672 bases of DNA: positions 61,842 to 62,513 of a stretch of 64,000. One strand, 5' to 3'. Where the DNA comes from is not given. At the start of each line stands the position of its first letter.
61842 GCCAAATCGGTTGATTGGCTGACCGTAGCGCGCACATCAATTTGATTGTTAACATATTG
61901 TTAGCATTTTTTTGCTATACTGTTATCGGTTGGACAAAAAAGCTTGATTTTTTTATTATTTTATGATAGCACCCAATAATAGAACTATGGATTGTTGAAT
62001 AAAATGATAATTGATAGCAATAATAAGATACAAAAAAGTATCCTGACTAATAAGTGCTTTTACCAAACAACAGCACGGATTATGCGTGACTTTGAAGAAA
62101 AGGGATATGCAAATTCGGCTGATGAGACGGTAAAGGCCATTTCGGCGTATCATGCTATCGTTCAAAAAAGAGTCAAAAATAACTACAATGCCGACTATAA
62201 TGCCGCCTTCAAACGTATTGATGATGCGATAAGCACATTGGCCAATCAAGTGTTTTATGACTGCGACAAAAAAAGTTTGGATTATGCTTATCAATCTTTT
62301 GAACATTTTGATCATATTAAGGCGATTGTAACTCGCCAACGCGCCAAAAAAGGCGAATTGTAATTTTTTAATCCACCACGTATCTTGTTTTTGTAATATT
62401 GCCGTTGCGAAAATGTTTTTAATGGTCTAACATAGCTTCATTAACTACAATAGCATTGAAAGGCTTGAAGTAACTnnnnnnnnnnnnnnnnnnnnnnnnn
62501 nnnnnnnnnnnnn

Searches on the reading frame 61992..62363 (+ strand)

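Call 21: search_protein_families(library=pfam, proteins=[window:61992-62363:+], max_evalue=1)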
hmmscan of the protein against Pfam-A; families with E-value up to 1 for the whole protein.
window:61992-62363:+ (123 aa): 1 family
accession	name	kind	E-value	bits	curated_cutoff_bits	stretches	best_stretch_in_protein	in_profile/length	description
PF16753.10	Tipalpha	-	0.59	10.4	26.6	0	55-91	54-89/151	TNF-alpha-Inducing protein of Helicobacter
